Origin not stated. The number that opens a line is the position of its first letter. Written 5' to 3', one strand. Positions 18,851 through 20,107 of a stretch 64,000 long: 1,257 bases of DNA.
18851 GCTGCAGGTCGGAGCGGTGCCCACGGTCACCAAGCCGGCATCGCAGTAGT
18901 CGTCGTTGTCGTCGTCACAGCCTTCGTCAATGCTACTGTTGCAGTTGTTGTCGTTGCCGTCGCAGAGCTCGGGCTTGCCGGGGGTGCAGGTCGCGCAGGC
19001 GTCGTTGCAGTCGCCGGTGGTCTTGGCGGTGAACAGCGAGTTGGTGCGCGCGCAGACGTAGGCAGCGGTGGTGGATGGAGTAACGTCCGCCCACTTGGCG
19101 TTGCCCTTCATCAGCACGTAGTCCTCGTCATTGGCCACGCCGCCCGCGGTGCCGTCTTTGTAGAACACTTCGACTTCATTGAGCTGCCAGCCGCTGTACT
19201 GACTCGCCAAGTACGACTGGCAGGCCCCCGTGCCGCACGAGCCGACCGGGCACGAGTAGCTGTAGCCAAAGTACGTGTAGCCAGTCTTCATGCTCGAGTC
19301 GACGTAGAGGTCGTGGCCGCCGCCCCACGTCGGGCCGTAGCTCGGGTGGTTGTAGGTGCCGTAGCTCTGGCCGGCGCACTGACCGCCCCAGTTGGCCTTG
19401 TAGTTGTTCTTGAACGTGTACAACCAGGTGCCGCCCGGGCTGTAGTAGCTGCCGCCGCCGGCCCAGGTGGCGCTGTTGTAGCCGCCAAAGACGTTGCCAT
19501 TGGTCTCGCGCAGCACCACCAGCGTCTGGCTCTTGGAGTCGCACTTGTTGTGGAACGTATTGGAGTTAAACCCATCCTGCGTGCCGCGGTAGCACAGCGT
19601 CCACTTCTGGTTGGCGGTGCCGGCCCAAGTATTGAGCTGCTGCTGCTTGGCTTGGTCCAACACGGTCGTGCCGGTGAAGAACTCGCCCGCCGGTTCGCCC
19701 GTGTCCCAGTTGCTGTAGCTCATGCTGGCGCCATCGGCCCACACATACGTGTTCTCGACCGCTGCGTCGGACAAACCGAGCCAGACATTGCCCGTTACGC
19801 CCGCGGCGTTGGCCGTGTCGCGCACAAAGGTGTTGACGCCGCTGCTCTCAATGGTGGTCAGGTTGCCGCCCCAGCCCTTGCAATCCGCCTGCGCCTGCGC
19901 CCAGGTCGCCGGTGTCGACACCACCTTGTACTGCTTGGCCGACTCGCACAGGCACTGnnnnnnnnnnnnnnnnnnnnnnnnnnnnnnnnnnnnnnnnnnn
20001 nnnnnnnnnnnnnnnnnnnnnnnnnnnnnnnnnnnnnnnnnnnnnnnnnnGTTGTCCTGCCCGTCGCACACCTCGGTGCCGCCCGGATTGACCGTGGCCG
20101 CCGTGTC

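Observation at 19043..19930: TLDc domain nested inside a C-type lectin domain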

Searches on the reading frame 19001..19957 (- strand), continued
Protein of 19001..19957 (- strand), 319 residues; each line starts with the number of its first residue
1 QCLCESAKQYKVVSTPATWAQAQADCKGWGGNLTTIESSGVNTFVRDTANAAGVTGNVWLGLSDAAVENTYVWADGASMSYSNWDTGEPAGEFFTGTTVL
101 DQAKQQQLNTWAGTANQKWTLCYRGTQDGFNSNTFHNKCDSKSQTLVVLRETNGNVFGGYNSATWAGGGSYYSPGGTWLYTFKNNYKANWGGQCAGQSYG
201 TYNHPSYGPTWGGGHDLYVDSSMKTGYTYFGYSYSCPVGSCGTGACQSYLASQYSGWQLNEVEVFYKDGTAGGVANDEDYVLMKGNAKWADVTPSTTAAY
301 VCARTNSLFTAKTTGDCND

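Call 46: search_solved_structures(query=window:19040-19933:-, max_evalue=0.01, show_alignments=2)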
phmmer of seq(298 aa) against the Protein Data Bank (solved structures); distinct sequences matched with E-value up to 0.01: 131 (the best 60 are shown).
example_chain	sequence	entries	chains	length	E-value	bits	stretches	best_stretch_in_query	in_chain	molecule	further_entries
7jpt_A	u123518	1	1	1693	4e-35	125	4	2-83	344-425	Lymphocyte antigen 75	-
7jpu_A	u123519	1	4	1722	4.4e-35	124.9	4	2-83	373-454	Lymphocyte antigen 75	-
7qsr_A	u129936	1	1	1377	1.5e-31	113.2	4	8-78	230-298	Secretory phospholipase A2 receptor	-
9wyt_J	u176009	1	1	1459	1.4e-28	103.5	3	12-89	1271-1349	yolk sac IgY receptor precursor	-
5xts_A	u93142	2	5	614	2.7e-18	69.7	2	7-97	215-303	Macrophage mannose receptor 1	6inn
8k8h_A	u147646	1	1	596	7.6e-15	58.4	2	2-83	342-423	Lymphocyte antigen 75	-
8hbc_A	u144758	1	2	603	8e-15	58.3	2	2-83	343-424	Lymphocyte antigen 75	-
5ao5_A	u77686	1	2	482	1.1e-14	57.8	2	8-82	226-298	C-TYPE MANNOSE RECEPTOR 2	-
5ao6_A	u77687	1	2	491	1.2e-14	57.7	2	8-82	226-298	C-TYPE MANNOSE RECEPTOR 2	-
5e4k_A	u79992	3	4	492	1.2e-14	57.7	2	8-82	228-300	C-type mannose receptor 2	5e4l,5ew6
5xtw_A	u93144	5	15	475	1.6e-13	54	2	7-97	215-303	Macrophage mannose receptor 1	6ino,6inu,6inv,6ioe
6y0m_A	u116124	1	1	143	3.5e-10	43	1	10-82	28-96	Low affinity immunoglobulin epsilon Fc receptor membrane-bound form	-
6y0l_A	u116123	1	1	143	3.5e-10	43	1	10-82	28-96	Low affinity immunoglobulin epsilon Fc receptor membrane-bound form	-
6pwr_A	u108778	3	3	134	9e-10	41.7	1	10-83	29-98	Fc fragment of IgE receptor II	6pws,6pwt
5lgk_E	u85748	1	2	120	3.4e-09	39.8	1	10-83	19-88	Low affinity immunoglobulin epsilon Fc receptor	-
7obp_A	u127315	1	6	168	1.7e-08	37.5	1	107-225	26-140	NCOA7-AS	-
8ar6_A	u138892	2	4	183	2.2e-08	37.1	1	107-225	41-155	Nuclear receptor coactivator 7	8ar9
4acj_A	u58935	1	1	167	1.1e-06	31.5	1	106-228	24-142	WU:FB25H12 PROTEIN,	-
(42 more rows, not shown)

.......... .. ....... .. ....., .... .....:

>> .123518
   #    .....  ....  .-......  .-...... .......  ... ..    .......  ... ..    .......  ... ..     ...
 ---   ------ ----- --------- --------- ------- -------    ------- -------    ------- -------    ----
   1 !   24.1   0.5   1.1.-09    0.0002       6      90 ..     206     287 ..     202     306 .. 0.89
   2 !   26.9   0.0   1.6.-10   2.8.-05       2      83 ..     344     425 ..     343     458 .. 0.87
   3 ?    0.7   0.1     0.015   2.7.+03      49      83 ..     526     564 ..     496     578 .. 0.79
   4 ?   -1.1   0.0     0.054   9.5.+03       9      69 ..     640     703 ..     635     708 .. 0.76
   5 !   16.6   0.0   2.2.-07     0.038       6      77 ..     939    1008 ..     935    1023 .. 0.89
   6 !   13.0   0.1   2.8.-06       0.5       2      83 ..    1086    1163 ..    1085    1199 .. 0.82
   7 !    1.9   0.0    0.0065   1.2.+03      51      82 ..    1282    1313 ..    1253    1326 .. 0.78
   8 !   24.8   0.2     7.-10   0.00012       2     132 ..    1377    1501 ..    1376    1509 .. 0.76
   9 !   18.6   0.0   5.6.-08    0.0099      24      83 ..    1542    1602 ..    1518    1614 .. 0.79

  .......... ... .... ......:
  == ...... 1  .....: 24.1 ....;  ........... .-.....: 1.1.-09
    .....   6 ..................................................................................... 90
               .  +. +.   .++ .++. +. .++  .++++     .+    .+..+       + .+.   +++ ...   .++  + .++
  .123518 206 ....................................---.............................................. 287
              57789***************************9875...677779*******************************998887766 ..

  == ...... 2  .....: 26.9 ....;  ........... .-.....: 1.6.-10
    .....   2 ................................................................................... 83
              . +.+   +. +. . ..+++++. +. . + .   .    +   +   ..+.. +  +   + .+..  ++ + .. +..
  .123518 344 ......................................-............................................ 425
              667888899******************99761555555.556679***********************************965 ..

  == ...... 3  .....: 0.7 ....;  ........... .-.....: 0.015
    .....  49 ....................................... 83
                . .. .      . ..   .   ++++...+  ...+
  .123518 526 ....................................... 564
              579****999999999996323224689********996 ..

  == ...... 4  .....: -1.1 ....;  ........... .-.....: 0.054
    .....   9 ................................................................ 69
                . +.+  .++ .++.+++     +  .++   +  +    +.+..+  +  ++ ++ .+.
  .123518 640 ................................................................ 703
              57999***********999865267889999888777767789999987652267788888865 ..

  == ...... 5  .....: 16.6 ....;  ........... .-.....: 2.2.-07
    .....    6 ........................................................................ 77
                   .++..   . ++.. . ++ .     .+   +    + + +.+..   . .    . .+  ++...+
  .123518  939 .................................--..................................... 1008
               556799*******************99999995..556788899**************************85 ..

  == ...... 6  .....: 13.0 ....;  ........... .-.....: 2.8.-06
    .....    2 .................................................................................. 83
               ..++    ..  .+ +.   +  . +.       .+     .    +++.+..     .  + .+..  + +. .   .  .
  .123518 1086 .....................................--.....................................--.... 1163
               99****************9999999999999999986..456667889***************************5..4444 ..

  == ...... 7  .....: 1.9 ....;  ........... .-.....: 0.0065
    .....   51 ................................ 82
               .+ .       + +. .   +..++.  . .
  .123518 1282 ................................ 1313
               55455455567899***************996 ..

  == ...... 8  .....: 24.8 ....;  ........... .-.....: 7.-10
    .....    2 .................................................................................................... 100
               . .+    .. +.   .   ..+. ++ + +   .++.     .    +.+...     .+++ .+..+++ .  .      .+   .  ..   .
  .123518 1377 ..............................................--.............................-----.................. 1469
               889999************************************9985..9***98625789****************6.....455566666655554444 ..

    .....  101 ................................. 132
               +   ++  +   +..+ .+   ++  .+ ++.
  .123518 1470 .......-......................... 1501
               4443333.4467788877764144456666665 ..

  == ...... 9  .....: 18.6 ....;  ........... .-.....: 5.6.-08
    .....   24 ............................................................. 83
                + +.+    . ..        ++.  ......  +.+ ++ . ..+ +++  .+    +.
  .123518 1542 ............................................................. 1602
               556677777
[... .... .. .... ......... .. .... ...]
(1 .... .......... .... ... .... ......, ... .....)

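Call 53: predict_structure(alignment_id=A6)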
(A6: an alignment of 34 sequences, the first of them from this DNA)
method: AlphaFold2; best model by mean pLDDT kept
length: 298 residues; sequences in the alignment: 34
mean_pLDDT: 89.3   pTM: 0.74
mean pLDDT of the five models: 89.3, 89.2, 79.3, 78.3, 76.8
residues with pLDDT >= 90: 191; 70-90: 83; 50-70: 19; < 50: 5
segments of 3 or more residues with pLDDT < 50: 263-267
pLDDT, mean of each block of 10 residues (from residue 1): 97 98 97 97 96 90 90 87 79 90 84 96 96 94 96 84 82 95 68 90 86 95 87 86 86 94 56 95 94 94
secondary structure, 60 per line:
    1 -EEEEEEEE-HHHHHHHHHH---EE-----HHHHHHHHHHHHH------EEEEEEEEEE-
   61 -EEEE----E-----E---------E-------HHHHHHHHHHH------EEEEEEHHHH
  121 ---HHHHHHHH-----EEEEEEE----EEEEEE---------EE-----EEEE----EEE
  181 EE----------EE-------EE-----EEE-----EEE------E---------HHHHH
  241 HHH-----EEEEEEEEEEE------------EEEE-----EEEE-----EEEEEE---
elements in order: E2-9 H11-20 H31-43 E50-59 E62-65 H94-104 E111-116 H117-120 H124-131 E137-143 E148-153 E170-173 E178-182 E209-211 E217-219 H236-243 E249-259 E272-275 E281-284 E290-295

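Call 55: fold_search(model_id=the predicted structure, library=pdb)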
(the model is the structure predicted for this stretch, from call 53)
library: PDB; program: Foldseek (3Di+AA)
matches with E <= 10: 779; with E <= 0.001: 233
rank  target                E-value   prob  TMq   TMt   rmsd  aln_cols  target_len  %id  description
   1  7uzg_T                4.3e-10  1.00  0.47  0.78   3.7       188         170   20  Rat Kidney V-ATPase lacking subunit H, with SidK and NCOA7B, State 1 (released 2023-11-22)
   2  8ar9                  1.6e-09  1.00  0.46  0.81   3.0       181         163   22  Crystal to structure pipeline for ambient temperature, in situ crystallography at beamline VMXi (released 2023-05-24)
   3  8ar6_A                1.7e-09  1.00  0.46  0.77   3.8       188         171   20  Structure of Delta 57-NCOA7 in space group P41212 (released 2023-05-24)
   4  7obp_B                1.9e-09  1.00  0.47  0.81   3.2       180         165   24  Crystal structure of the human NCOA7-AS TLDc domain (released 2021-07-14)
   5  4acj                  2.5e-09  1.00  0.46  0.78   3.1       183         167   17  Crystal structure of the TLDC domain of Oxidation resistance protein 2 from zebrafish (released 2012-02-08)
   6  7obp_A                2.7e-09  1.00  0.47  0.81   3.2       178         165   24  Crystal structure of the human NCOA7-AS TLDc domain (released 2021-07-14)
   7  8ar6_B                2.8e-09  1.00  0.47  0.77   3.4       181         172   24  Structure of Delta 57-NCOA7 in space group P41212 (released 2023-05-24)
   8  7obp_F                6.1e-09  1.00  0.46  0.83   3.1       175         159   24  Crystal structure of the human NCOA7-AS TLDc domain (released 2021-07-14)
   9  8ar6_C                9.9e-09  1.00  0.45  0.75   3.8       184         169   22  Structure of Delta 57-NCOA7 in space group P41212 (released 2023-05-24)
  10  6r82_A                1.7e-08  1.00  0.43  0.68   4.1       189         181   19  Crystal structure of the TLDc domain of Skywalker/TBC1D24 from Drosophila melanogaster (released 2019-07-17)
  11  7une_U                3.0e-08  1.00  0.43  0.31   6.3       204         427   14  The V1 region of bovine V-ATPase in complex with human mEAK7 (focused refinement) (released 2022-06-15)
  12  7u8o_U                3.8e-08  1.00  0.45  0.36   4.0       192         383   15  Structure of porcine V-ATPase with mEAK7 and SidK, Rotary state 2 (released 2022-07-06)
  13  6r82_B                6.2e-08  1.00  0.42  0.72   3.8       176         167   18  Crystal structure of the TLDc domain of Skywalker/TBC1D24 from Drosophila melanogaster (released 2019-07-17)
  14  7u4t_W                1.7e-07  1.00  0.46  0.33   5.9       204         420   17  Human V-ATPase in state 2 with SidK and mEAK-7 (released 2022-08-24)
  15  7fde_P                2.4e-06  1.00  0.40  0.62   5.0       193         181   14  CryoEM Structures of Reconstituted V-ATPase, Oxr1 bound V1 (released 2021-12-29)
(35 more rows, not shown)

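Call 57: search_protein_families(library=pfam, proteins=[P0029], max_evalue=0.01)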
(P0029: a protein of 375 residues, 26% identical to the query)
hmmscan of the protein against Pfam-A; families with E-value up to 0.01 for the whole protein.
P0029 (375 aa): 6 families
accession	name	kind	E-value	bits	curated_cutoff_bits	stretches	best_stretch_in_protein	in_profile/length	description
PF07534.22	TLD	-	3.8e-22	79.4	24.5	2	95-153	21-78/170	TLDc domain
PF00059.27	Lectin_C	-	1e-21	78.1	22.6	1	170-271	3-107/107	Lectin C-type domain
PF00008.33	EGF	-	9.2e-18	64.6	21.5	2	49-79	1-32/32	EGF-like domain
PF12661.13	hEGF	-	7.9e-11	42.4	29.3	1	54-75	1-22/22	Human growth factor-like EGF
PF25024.1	EGF_TEN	-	5.8e-07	29.8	65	1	7-94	61-135/234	Teneurin EGF domain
PF07974.19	EGF_2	-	0.00033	21.4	22.1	1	49-80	1-32/32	EGF-like domain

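Call 62: find_related_loci(query=A2, collection=metagenome_contigs, flank=3000)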
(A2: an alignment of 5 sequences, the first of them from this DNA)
Query A2 (298 aa) in metagenome_contigs; peptide patterns used: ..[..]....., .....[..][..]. (x = any residue, [..] = any of these).
600 stretches matched a pattern (row limit reached: there are more); 495 encode a relative of the query (tblastn E <= 1e-3); the best 80 are kept; 80 distinct loci.
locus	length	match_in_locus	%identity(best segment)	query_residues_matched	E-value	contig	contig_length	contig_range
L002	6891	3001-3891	59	1-297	2e-115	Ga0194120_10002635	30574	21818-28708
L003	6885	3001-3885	39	2-296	3e-67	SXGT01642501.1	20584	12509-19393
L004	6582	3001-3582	40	67-259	2e-44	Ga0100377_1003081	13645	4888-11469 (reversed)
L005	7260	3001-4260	42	7-296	3e-43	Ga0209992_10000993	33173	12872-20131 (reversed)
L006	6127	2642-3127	45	85-259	2e-37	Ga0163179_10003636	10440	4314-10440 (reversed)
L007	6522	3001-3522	38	74-260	2e-37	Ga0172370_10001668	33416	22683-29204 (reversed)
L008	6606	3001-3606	37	61-256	1e-36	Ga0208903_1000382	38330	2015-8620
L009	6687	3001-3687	34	57-296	4e-36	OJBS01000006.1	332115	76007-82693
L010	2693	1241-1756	40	84-256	1e-35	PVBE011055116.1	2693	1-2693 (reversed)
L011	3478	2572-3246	33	47-259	4e-34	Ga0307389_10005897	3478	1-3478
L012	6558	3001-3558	38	67-259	7e-34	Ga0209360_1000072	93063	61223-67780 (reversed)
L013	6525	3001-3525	40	85-262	4e-34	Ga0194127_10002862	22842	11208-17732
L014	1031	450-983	38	86-259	7e-35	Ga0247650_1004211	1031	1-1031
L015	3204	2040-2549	37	86-259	3e-33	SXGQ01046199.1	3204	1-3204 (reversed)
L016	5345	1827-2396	35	84-259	5e-33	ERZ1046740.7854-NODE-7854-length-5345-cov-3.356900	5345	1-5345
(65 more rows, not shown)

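Call 69: list_cluster_members(proteins=[P0029])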
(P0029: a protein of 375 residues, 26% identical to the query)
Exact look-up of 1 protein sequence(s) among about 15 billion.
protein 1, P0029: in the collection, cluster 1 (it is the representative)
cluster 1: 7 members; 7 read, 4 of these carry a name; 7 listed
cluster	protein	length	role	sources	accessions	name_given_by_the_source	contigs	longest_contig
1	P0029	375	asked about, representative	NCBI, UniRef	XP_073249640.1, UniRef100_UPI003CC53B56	uncharacterized protein [Porites lutea] | uncharacterized protein n=1 Tax=Porites lutea TaxID=51062 RepID=UPI003CC53B56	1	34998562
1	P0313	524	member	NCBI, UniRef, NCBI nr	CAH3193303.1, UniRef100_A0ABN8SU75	unnamed protein product [Porites evermanni] | Uncharacterized protein n=1 Tax=Porites evermanni TaxID=104178 RepID=A0ABN8SU75_9CNID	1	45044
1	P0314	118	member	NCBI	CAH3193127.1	unnamed protein product, partial [Porites evermanni]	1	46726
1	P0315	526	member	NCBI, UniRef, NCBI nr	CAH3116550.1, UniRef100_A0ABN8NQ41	unnamed protein product [Porites lobata] | Uncharacterized protein n=2 Tax=Porites TaxID=46719 RepID=A0ABN8NQ41_9CNID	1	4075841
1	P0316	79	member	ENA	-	-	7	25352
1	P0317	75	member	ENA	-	-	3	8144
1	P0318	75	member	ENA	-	-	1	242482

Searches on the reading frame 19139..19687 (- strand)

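Call 5: search_protein_families(library=pfam, proteins=[window:19139-19687:-], max_evalue=1)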
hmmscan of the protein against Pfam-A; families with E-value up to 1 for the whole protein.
seq(183 aa): 2 families
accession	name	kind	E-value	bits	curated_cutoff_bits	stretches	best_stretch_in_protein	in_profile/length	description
PF07534.22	TLD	-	2.4e-23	83.3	24.5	1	7-175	5-167/170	TLDc domain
PF19429.4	EVA_Class_A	-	0.12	13.1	27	1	142-158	50-66/73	Evasins Class A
